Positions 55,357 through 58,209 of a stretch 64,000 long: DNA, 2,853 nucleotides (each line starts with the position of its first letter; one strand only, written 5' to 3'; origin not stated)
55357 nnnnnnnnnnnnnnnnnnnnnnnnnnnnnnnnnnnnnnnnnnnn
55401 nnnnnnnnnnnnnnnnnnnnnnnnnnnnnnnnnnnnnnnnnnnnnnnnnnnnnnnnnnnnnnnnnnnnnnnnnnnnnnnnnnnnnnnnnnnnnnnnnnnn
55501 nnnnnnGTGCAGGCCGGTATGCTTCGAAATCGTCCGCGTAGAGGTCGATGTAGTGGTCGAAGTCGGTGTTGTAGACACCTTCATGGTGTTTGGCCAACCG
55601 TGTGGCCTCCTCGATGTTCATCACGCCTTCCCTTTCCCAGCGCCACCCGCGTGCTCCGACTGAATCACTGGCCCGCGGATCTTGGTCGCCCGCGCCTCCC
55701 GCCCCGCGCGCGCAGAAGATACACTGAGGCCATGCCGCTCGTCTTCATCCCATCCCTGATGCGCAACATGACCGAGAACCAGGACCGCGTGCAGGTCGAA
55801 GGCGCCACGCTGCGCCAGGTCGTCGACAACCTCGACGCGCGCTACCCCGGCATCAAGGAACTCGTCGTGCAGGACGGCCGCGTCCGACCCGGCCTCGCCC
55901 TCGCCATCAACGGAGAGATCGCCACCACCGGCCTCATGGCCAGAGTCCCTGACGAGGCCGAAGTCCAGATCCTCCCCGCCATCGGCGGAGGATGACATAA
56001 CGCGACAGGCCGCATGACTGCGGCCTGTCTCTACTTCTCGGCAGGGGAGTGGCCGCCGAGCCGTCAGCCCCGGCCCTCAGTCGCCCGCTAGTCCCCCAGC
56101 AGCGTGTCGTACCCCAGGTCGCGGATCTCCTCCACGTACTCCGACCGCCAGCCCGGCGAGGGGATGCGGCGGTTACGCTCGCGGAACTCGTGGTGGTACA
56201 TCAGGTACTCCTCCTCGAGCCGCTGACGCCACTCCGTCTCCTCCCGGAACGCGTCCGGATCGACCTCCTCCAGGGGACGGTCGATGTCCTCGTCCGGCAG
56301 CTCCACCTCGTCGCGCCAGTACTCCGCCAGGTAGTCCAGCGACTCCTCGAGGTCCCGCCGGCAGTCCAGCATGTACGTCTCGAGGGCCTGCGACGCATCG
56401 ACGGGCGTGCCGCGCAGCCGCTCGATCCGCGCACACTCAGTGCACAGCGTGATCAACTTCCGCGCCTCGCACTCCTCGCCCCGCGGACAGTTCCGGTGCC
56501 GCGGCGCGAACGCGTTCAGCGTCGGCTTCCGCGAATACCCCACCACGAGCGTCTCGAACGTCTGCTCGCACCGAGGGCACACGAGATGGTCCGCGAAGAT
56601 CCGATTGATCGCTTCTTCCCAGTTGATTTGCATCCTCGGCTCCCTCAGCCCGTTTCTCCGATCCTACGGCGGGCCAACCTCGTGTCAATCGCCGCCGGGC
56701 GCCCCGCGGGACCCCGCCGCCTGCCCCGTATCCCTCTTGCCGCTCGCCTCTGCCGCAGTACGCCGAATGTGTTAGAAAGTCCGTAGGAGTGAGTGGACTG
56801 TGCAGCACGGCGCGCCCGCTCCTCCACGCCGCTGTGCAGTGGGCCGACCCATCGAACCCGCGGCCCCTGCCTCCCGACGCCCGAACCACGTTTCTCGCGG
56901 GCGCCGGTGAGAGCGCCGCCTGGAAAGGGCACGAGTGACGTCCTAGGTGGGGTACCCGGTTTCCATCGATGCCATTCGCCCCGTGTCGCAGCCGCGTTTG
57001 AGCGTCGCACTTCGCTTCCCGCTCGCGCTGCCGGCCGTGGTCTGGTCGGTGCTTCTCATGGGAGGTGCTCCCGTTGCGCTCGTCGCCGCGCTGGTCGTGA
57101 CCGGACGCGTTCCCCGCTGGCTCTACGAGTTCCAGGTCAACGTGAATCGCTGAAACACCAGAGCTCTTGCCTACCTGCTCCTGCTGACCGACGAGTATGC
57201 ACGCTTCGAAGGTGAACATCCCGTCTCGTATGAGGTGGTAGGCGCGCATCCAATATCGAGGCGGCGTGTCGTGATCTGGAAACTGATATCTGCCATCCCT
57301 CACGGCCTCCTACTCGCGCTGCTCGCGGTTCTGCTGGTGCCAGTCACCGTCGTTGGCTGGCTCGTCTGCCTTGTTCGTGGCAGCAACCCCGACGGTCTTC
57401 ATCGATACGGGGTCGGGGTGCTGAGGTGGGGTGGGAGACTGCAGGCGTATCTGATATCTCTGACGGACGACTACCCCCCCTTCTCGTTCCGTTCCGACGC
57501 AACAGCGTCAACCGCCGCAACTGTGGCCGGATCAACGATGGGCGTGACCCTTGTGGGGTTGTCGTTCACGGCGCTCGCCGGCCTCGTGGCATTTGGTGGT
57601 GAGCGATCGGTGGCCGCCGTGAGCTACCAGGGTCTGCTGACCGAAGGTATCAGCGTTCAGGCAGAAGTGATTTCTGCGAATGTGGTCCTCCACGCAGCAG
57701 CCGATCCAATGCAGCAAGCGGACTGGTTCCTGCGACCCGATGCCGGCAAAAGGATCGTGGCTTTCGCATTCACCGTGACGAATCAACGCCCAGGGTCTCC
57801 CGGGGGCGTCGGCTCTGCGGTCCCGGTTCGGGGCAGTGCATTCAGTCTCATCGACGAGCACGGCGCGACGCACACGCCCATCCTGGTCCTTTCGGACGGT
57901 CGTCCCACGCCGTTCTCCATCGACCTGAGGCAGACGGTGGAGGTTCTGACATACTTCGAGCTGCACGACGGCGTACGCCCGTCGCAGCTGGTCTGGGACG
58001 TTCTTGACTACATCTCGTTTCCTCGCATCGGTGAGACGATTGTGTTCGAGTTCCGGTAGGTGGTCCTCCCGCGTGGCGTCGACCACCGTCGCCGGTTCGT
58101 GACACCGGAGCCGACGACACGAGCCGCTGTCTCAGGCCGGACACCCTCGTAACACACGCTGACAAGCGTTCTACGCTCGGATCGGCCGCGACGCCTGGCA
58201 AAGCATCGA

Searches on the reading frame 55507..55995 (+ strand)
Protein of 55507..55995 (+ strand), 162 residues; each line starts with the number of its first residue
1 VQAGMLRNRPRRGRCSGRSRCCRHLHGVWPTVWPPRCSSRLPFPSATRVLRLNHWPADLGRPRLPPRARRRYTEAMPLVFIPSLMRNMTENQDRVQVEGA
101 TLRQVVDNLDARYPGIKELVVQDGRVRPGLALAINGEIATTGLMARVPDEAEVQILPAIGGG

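Call 53: search_protein_families(library=pfam, proteins=[window:55507-55995:+], max_evalue=0.1)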
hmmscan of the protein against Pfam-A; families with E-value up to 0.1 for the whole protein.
window:55507-55995:+ (162 aa): 1 family
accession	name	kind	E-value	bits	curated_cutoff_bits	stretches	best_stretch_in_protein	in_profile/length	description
PF02597.26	ThiS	-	7.6e-10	39.6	22.5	1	86-162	8-76/76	ThiS family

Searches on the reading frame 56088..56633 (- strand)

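Call 53: search_protein_families(library=pfam, proteins=[window:56088-56633:-], max_evalue=0.1)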
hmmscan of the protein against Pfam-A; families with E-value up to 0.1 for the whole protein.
window:56088-56633:- (181 aa): 1 family
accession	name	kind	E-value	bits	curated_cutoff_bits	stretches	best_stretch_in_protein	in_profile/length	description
PF24110.1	DUF7385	-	0.0036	17.4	28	1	15-41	25-51/72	Family of unknown function (DUF7385)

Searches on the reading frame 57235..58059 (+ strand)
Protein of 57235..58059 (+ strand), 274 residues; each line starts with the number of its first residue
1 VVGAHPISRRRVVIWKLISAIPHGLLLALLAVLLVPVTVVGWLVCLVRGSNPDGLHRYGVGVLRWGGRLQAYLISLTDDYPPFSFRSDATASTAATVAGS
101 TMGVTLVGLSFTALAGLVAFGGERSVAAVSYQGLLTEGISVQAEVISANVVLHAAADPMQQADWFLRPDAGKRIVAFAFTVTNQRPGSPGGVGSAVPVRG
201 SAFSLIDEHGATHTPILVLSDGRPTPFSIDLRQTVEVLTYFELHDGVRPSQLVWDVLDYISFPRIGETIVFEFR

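Call 53: search_protein_families(library=pfam, proteins=[window:57235-58059:+], max_evalue=0.1)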
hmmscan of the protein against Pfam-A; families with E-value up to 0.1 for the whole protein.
window:57235-58059:+ (274 aa): 1 family
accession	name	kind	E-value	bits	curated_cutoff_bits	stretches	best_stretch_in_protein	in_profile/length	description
PF14333.11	DUF4389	-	2.4e-12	47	25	1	13-83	4-74/76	Domain of unknown function (DUF4389)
